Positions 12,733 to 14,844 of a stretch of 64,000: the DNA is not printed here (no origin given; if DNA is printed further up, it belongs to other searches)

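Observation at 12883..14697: AsnB-like amidotransferase lacking the N-terminal nucleophile cysteine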

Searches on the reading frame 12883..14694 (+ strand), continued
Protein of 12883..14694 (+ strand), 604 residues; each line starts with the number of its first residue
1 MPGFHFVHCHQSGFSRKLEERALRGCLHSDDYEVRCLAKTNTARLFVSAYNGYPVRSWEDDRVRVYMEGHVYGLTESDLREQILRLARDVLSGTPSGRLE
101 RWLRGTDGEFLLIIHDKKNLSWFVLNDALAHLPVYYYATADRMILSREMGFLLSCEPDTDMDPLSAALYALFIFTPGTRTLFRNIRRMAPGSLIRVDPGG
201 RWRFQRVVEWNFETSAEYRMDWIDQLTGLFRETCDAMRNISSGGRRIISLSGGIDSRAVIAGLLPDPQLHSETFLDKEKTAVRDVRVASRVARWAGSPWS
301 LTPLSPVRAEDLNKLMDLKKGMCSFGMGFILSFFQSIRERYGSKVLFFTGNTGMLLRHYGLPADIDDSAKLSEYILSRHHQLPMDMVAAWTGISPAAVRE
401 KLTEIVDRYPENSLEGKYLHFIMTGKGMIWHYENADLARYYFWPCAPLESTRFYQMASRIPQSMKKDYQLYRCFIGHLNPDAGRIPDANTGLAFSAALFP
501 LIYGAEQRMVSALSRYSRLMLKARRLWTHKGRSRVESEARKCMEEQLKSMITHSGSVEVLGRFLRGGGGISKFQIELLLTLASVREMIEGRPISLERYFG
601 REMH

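Call 46: find_encoding_contigs(protein=P0026, flank=10000, max_places=3)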
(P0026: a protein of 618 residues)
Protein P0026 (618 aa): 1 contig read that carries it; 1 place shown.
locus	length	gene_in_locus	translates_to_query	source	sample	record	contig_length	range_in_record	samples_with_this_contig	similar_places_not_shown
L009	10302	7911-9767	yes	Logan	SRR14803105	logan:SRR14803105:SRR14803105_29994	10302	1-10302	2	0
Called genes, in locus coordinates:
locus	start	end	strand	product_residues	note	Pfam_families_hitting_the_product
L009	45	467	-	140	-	-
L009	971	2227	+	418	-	PF02086:MethyltransfD12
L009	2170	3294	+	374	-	PF09566:RE_SacI_N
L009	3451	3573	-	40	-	-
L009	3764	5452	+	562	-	-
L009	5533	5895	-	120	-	PF10066:DUF2304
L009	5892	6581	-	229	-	PF00535:Glycos_transf_2, PF13641:Glyco_tranf_2_3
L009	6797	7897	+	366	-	PF13439:Glyco_transf_4 (weak), PF00534:Glycos_transf_1, PF13692:Glyco_trans_1_4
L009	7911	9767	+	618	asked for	PF00733:Asn_synthase (faint)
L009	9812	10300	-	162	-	?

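Call 47: find_encoding_contigs(protein=P0033, flank=10000, max_places=3)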
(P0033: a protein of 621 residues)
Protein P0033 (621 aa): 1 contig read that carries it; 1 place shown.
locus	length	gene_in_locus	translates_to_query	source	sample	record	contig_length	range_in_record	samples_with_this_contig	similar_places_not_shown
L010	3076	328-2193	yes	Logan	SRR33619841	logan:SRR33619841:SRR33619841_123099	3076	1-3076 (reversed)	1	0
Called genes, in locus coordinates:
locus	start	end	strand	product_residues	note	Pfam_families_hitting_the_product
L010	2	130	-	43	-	?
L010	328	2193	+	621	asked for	PF00733:Asn_synthase (weak)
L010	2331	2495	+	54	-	-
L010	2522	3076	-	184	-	?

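Call 50: find_related_loci(query=A4, collection=metagenome_contigs, flank=10000)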
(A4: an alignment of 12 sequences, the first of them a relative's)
Query A4 (606 aa) in metagenome_contigs; peptide patterns used: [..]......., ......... (x = any residue, [..] = any of these).
346 stretches matched a pattern; 217 encode a relative of the query (tblastn E <= 1e-3); the best 80 are kept; 80 distinct loci.
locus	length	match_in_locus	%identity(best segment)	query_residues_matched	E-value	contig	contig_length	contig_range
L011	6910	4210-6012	43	1-599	8e-157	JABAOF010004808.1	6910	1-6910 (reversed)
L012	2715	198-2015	42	1-597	5e-166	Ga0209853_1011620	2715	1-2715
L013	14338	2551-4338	42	1-597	2e-153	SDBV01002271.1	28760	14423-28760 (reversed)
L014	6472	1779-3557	42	1-597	1e-153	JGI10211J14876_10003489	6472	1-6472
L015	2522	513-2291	40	1-597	4e-158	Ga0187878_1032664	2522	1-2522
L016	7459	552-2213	44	1-552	2e-148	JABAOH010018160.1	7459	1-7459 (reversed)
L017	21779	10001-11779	40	1-597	2e-144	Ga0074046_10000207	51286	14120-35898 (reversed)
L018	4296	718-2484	40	1-594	4e-148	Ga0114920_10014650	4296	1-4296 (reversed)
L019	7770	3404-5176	40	1-597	2e-143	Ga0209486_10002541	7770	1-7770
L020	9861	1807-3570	40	1-594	2e-141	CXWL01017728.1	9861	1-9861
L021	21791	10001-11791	39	1-600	4e-141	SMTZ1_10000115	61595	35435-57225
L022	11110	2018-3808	39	1-600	4e-141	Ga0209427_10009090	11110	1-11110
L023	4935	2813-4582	40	1-597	3e-143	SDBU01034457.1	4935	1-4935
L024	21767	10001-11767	42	2-597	6e-141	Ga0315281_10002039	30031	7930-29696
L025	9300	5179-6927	41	1-598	1e-139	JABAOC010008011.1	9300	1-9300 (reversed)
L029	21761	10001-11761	39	17-601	2e-135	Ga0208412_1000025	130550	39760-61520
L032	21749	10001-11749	37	17-598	2e-131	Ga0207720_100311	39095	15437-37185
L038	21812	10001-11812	36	1-597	1e-122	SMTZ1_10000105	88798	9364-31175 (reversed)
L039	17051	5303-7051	36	1-600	3e-121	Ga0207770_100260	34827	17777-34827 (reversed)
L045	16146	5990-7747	36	1-598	6e-115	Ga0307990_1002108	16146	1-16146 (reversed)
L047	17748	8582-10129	38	1-528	5e-114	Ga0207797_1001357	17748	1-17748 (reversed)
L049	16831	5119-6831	36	1-569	7e-113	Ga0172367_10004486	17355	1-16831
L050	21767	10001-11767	34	1-594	6e-113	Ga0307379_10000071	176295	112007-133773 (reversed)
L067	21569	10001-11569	34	1-529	2e-100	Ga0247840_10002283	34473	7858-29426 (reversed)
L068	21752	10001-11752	38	1-600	4e-132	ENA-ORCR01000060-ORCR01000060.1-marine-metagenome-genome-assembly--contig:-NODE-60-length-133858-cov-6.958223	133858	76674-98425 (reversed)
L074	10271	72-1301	40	111-520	1e-98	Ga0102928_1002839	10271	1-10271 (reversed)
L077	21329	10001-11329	40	50-501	2e-96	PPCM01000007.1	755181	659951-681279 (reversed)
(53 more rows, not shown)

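Call 55: search_protein_families(library=pfam, proteins=[L038:7339-8316:+, L074:3545-5005:-, L017:11967-13100:+, L032:12237-13982:+, L039:12276-14267:-, L011:634-1404:+, L050:12745-13980:-, L077:6798-8093:-, L050:7576-9870:+, L038:3332-4927:+], max_evalue=0.001)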
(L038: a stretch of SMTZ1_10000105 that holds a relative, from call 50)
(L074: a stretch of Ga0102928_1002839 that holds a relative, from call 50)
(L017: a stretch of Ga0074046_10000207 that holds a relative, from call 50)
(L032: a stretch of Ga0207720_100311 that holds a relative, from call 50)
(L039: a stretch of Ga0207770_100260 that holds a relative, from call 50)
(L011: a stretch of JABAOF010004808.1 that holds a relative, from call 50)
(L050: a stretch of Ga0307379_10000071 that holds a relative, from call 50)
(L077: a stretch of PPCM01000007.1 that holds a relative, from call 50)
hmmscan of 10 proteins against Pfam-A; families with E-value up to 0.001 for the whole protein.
L038:7339-8316:+ (326 aa): 10 families
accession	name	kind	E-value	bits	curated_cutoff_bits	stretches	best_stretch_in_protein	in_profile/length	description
PF01370.27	Epimerase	-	3.7e-62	210.3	20.9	1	3-250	1-240/240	NAD dependent epimerase/dehydratase family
PF16363.11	GDP_Man_Dehyd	-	1.7e-58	199.1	27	1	4-306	1-325/332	GDP-mannose 4,6 dehydratase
PF04321.23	RmlD_sub_bind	-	7.9e-18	65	27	1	1-151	1-135/287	RmlD substrate binding domain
PF02719.21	Polysacc_synt_2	-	1.3e-17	64.4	20.2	1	3-190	1-180/293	Polysaccharide biosynthesis protein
PF01073.25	3Beta_HSD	-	6.9e-16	58.5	22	1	4-239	1-233/280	3-beta hydroxysteroid dehydrogenase/isomerase family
PF13460.12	NAD_binding_10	-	8.7e-11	42.4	27.2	1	7-127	1-109/184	NAD(P)H-binding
PF05368.20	NmrA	-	2.4e-10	41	27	1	3-118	5-108/298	NmrA-like family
PF07993.18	NAD_binding_4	-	2.3e-08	34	20.1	1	64-181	86-216/258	Male sterility protein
PF00106.31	adh_short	-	2.8e-05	24.1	26.6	1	2-75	2-86/195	short chain dehydrogenase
PF03435.24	Sacchrp_dh_NADP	-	6.2e-05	23.8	25.1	1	3-77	1-79/129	Saccharopine dehydrogenase NADP binding domain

L074:3545-5005:- (487 aa): 4 families
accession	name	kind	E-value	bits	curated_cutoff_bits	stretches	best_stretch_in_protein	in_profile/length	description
PF01943.22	Polysacc_synt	-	1.7e-23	83.9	28.2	1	16-283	10-270/274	Polysaccharide biosynthesis protein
PF13440.11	Polysacc_synt_3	-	6.3e-23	81.9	23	1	31-338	1-293/293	Polysaccharide biosynthesis protein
PF01554.23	MatE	-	3.1e-09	37.1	24.9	1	227-386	1-161/161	MatE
PF03023.19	MurJ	-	9.9e-07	28.2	27.4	1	83-452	54-437/451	Lipid II flippase MurJ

L017:11967-13100:+ (378 aa): 4 families
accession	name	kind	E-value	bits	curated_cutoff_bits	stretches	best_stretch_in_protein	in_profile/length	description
PF01041.23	DegT_DnrJ_EryC1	-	1.3e-104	350.7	19.8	1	19-367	5-357/360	DegT/DnrJ/EryC1/StrS aminotransferase family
PF01053.26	Cys_Met_Meta_PP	-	2e-05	23.8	27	1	42-162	56-175/381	Cys/Met metabolism PLP-dependent enzyme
PF00155.27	Aminotran_1_2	-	2.3e-05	24.2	19.7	1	42-167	46-192/361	Aminotransferase class I and II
PF01212.27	Beta_elim_lyase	-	0.00018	21.3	27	1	40-274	34-271/288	Beta-eliminating lyase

L032:12237-13982:+ (582 aa): 0 families

L039:12276-14267:- (664 aa): 0 families

L011:634-1404:+ (257 aa): 3 families
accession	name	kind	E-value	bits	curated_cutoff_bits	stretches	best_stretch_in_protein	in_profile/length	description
PF02563.21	Poly_export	-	1.8e-22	79.8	28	1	46-118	4-76/77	Polysaccharide biosynthesis/export protein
PF22461.2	SLBB_2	-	1.8e-14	54.1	27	1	125-205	2-79/79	SLBB domain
PF10531.15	SLBB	-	3.9e-11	43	27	1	125-169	1-45/55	SLBB domain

L050:12745-13980:- (412 aa): 1 family
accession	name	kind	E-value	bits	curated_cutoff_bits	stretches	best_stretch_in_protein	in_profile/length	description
PF13579.12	Glyco_trans_4_4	-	1.1e-06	29.6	29.7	1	24-201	8-142/158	Glycosyl transferase 4-like domain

L077:6798-8093:- (432 aa): 1 family
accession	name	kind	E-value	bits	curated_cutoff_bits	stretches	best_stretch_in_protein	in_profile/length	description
PF01943.22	Polysacc_synt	-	2.1e-12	47.5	28.2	2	3-263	3-263/274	Polysaccharide biosynthesis protein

L050:7576-9870:+ (765 aa): 2 families
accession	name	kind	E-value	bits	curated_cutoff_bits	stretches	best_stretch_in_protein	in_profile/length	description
PF01364.23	Peptidase_C25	-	3.3e-48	165.2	23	1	201-573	1-373/374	Peptidase family C25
PF13860.13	FlgD_ig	-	1.5e-07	31.7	27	1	690-751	10-74/79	FlgD Ig-like domain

L038:3332-4927:+ (532 aa): 7 families
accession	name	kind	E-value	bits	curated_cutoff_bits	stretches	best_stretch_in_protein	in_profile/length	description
PF01408.29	GFO_IDH_MocA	-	2.7e-21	76.9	24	1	8-124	2-120/120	Oxidoreductase family, NAD-binding Rossmann fold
PF00132.30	Hexapep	-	1.9e-18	65.7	27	2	351-382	4-35/36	Bacterial transferase hexapeptide (six repeats)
PF22725.1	GFO_IDH_MocA_C3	-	4.8e-16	59.3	27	1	133-240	2-122/124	GFO/IDH/MocA C-terminal domain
PF02894.22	GFO_IDH_MocA_C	-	1.3e-12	48.4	22.9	1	136-328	1-216/218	Oxidoreductase family, C-terminal alpha/beta domain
PF25084.1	LbH_EIF2B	-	2.2e-09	37.7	54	1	334-405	7-81/105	EIF2B subunit epsilon LbH domain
PF14602.12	Hexapep_2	-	8.7e-09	35.4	27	1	367-399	2-32/34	Hexapeptide repeat of succinyl-transferase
PF25247.1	LbH_GLGC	-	0.00084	19.7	27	0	365-400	72-106/135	GLGC left-handed parallel beta-helix domain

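Call 60: search_protein_families(library=ncbifam, alignment_id=A4, max_evalue=0.001)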
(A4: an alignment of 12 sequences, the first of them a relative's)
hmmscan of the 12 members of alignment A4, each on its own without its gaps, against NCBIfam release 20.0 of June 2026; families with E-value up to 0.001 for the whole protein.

A. member 1, P0027 (606 aa): 6 families
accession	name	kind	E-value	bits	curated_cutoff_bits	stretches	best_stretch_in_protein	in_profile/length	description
TIGR01536.1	asn_synth_AEB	equivalog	7.9e-19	68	267.1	1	102-364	113-368/517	asparagine synthase (glutamine-hydrolyzing)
NF033535.1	lass_lactam_cya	exception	2.3e-15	56.2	525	1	131-266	140-273/668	lasso peptide isopeptide bond-forming cyclase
TIGR03108.1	eps_aminotran_1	hypoth_equivalog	2.6e-14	52.8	816.9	1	1-306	1-315/628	XrtA/PEP-CTERM system amidotransferase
TIGR03104.1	trio_amidotrans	equivalog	3.8e-13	48.5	570.1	1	61-306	66-320/589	N-acetylglutaminylglutamine amidotransferase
NF033561.1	macrolact_Ik_Al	subfamily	8.3e-13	47.8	300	1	111-364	80-331/561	albusnodin/ikarugamycin family macrolactam cyclase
NF006949.0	PRK09431.1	equivalog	6.6e-05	21.6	499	0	220-269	198-247/554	asparagine synthase B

B. families by the number of members that match (of 12 scanned): 8 families
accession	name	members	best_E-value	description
TIGR01536.1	asn_synth_AEB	12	3.8e-19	asparagine synthase (glutamine-hydrolyzing)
TIGR03108.1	eps_aminotran_1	12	4.8e-18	XrtA/PEP-CTERM system amidotransferase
NF033561.1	macrolact_Ik_Al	12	9.2e-15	albusnodin/ikarugamycin family macrolactam cyclase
TIGR03104.1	trio_amidotrans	11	4.7e-18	N-acetylglutaminylglutamine amidotransferase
NF033535.1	lass_lactam_cya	11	9e-18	lasso peptide isopeptide bond-forming cyclase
NF006949.0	PRK09431.1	6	3.3e-05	asparagine synthase B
TIGR00364.1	TIGR00364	2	5.3e-06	7-cyano-7-deazaguanine synthase QueC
NF010587.0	PRK13980.1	1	0.00031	NAD+ synthase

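Call 76: list_cluster_members(proteins=[P0025, P0027, P0030, P0036, P0048, P0058, P0065, P0039, P0124, P0101])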
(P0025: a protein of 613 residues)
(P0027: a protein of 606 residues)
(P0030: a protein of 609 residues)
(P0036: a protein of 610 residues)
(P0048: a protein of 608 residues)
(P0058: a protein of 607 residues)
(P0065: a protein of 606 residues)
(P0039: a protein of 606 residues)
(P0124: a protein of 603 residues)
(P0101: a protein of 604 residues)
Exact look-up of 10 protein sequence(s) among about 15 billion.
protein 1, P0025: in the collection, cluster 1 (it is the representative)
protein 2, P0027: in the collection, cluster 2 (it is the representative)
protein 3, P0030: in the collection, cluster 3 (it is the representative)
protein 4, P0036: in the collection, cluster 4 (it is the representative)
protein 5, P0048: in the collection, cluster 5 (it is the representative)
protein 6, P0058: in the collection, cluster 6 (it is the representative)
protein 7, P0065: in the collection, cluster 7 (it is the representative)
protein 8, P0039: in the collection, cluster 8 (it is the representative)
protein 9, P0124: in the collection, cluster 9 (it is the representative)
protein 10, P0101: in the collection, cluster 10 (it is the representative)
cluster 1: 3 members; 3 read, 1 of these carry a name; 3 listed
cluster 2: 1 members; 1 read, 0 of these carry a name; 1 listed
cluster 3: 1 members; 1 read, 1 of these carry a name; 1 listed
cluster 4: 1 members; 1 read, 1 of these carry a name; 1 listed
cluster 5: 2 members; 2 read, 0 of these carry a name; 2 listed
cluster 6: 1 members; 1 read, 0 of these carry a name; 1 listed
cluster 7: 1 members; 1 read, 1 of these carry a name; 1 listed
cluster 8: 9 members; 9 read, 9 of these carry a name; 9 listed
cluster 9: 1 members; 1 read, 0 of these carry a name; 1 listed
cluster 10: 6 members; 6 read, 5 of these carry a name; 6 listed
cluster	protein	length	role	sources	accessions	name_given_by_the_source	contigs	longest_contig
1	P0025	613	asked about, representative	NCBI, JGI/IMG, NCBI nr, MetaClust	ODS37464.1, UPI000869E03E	MAG: hypothetical protein A7315_13475 [Candidatus Altiarchaeales archaeon WOR_SM1_79] | status=active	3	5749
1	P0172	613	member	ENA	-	-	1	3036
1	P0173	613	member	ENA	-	-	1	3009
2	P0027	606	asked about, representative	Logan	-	-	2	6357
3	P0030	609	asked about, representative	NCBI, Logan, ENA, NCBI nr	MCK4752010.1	MAG: hypothetical protein KAS75_01090 [Planctomycetes bacterium] | hypothetical protein [Planctomycetota bacterium]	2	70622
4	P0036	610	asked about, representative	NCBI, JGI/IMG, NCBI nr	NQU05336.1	MAG: hypothetical protein HQ568_04520 [Calditrichaeota bacterium] | hypothetical protein [Calditrichota bacterium]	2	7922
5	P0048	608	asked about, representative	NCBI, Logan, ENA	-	-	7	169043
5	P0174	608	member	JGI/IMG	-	-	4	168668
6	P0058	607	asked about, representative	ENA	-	-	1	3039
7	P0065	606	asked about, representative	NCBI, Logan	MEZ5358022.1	MAG: asparagine synthase-related protein [Candidatus Zixiibacteriota bacterium]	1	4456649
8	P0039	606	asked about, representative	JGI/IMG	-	asparagine synthase (glutamine-hydrolysing)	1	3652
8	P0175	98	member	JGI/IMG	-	hypothetical protein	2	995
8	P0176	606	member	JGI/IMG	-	asparagine synthase (glutamine-hydrolysing)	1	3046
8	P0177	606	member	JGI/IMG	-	asparagine synthase (glutamine-hydrolysing)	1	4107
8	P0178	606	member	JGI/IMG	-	asparagine synthase (glutamine-hydrolysing)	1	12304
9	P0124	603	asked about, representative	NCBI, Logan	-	-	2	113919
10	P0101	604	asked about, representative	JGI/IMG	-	asparagine synthase (glutamine-hydrolysing)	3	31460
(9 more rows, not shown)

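Call 77: find_encoding_contigs(protein=P0048, flank=10000, max_places=1)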
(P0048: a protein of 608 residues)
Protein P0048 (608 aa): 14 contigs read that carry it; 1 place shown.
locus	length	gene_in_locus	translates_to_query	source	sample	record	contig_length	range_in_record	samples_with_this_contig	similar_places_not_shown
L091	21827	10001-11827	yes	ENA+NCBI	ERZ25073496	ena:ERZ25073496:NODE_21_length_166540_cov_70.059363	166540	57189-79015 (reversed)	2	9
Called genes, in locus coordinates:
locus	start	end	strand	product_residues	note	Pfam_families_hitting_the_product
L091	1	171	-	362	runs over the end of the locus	PF10555:MraY_sig1 (weak), PF00953:Glycos_transf_4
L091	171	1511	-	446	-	PF01225:Mur_ligase (weak), PF08245:Mur_ligase_M, PF02875:Mur_ligase_C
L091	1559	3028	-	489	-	PF01225:Mur_ligase (weak), PF08245:Mur_ligase_M, PF02875:Mur_ligase_C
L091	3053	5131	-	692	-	PF03717:PBP_dimer, PF00905:Transpeptidase, PF03793:PASTA (faint)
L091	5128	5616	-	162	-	PF04977:DivIC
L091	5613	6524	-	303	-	PF01795:Methyltransf_5, PF13847:Methyltransf_31 (faint)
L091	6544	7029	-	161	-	PF02381:MraZ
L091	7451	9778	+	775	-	PF01364:Peptidase_C25, PF13585:CHU_C (faint), PF13860:FlgD_ig (weak), PF18962:Por_Secre_tail (weak)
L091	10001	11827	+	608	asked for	PF00733:Asn_synthase (weak)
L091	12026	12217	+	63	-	PF13459:Fer4_15, PF13370:Fer4_13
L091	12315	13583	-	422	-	-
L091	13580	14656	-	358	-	PF13477:Glyco_trans_4_2, PF13579:Glyco_trans_4_4, PF13439:Glyco_transf_4, PF00534:Glycos_transf_1, PF13692:Glyco_trans_1_4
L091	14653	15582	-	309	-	PF02388:FemAB (faint), PF13480:Acetyltransf_6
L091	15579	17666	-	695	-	PF07494:Reg_prop (faint)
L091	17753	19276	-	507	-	PF20154:LNT_N, PF00795:CN_hydrolase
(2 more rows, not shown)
